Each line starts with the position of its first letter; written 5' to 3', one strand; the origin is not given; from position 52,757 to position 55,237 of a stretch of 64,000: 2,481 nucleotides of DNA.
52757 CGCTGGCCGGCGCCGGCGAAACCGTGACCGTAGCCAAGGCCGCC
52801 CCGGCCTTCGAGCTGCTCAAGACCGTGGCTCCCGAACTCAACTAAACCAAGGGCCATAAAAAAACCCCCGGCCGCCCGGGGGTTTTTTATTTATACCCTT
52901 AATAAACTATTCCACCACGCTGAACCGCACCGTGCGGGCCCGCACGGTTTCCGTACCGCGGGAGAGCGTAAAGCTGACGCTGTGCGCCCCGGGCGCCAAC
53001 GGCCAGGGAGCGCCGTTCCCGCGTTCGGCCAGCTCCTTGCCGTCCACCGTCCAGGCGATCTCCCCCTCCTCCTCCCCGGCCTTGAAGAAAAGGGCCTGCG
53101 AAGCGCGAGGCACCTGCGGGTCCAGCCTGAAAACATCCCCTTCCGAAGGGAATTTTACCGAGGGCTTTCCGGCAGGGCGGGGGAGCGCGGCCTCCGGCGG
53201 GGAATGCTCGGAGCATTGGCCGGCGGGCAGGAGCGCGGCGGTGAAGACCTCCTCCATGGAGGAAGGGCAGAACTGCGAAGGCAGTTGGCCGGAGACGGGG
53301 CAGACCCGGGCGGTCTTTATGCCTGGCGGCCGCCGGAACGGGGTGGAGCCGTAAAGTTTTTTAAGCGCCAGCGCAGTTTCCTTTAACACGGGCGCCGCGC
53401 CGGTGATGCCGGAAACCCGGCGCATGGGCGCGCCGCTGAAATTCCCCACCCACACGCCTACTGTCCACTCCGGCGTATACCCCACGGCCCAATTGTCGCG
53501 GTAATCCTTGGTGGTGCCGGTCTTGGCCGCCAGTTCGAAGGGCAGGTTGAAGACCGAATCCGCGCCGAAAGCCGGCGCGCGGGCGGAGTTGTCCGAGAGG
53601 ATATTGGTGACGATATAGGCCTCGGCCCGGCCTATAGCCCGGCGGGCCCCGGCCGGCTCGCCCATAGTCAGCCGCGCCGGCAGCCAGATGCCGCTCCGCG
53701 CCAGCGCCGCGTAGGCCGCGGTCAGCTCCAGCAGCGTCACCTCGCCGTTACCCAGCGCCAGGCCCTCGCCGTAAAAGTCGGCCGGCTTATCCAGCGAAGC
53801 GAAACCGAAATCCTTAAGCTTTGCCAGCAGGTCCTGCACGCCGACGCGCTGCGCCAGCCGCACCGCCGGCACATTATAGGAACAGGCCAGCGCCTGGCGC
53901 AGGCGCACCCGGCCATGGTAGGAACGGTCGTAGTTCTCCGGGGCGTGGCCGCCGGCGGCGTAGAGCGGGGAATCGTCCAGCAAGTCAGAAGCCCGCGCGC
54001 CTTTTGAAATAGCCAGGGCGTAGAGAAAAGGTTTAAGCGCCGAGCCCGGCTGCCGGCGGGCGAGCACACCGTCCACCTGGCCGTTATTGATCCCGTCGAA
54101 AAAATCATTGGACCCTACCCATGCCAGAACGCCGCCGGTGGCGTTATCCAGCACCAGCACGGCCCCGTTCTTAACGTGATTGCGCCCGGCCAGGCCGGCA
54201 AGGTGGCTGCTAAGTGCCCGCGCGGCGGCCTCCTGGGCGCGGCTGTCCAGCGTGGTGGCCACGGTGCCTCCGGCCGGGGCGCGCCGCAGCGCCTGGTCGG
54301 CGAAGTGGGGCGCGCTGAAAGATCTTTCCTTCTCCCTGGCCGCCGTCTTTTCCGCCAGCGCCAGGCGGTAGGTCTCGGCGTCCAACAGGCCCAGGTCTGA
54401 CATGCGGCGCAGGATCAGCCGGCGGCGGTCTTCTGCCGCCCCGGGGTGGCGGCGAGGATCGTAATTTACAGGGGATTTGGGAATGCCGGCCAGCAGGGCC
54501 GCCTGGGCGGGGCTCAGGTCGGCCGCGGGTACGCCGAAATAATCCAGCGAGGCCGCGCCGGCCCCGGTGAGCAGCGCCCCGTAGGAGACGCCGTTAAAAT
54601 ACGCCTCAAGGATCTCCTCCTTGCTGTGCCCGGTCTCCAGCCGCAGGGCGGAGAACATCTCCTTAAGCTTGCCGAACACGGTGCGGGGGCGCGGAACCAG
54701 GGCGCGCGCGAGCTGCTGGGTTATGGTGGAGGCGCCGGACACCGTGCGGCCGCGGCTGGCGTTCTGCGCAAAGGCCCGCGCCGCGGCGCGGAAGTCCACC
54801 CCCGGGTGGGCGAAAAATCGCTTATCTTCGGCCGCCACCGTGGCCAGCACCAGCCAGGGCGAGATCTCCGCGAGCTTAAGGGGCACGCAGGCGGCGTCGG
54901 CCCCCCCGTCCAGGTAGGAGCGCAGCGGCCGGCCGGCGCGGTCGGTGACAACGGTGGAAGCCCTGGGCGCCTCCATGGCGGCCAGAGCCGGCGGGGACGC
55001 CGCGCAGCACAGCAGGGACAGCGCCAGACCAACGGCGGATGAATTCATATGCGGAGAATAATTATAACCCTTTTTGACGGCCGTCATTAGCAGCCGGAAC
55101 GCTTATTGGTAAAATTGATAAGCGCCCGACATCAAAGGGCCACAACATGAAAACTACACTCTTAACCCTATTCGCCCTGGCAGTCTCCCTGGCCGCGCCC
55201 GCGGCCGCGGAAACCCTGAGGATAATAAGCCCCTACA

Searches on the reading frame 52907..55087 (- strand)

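Call 59: search_protein_families(library=ncbifam, proteins=[window:52907-55087:-], max_evalue=0.00001)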
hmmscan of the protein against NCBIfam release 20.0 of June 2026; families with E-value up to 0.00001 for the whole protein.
window:52907-55087:- (726 aa): 15 families
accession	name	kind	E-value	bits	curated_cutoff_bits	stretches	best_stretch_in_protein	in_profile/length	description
TIGR02073.1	PBP_1c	equivalog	1.1e-170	569.7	494.2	1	40-626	7-591/728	penicillin-binding protein 1C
TIGR02074.1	PBP_1a_fam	subfamily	2.9e-114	382.8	508.75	1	70-571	5-528/535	PBP1A family penicillin-binding protein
NF051885.1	tranpepglycosPbpC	equivalog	6e-102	342.3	900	1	69-574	77-592/632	multimodular transpeptidase-transglycosylase PbpC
NF008414.0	PRK11240.1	equivalog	3.7e-97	326.2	1121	1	40-601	38-595/774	peptidoglycan glycosyltransferase PbpC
TIGR02071.1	PBP_1b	equivalog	1.5e-74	251.5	717.75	1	70-570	150-677/729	penicillin-binding protein 1B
NF008643.0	PRK11636.1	equivalog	2.4e-63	214.7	1263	2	67-265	66-267/850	peptidoglycan glycosyltransferase/peptidoglycan DD-transpeptidase MrcA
NF007061.0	PRK09506.1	equivalog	4.2e-58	196.8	1120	1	79-567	223-738/825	bifunctional glycosyl transferase/transpeptidase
NF038276.1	strep_PBP2A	exception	4.8e-51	173.8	1100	2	39-240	72-266/716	penicillin-binding protein PBP2A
NF011423.0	PRK14850.1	equivalog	8.8e-50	169.8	1275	1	79-463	169-571/764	penicillin-binding protein 1b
NF038272.1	strep_PBP1A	exception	3.2e-48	164.5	1075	1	73-443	75-463/658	penicillin-binding protein PBP1A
NF038274.1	strep_PBP1B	exception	7.4e-47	160.1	1225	2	67-220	82-241/745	penicillin-binding protein PBP1B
TIGR02070.1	mono_pep_trsgly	equivalog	5.9e-37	127.3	182.65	1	72-232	60-221/224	monofunctional biosynthetic peptidoglycan transglycosylase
NF010008.0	PRK13481.1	equivalog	3.4e-18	65.9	270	1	80-246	93-266/269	glycosyltransferase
TIGR03423.1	pbp2_mrdA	equivalog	1.5e-14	53.5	455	1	270-430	223-391/593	penicillin-binding protein 2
NF053573.1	PBP2_PenA_Neis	exception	1.8e-08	33.4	1105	1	273-431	232-390/572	peptidoglycan D,D-transpeptidase PBP2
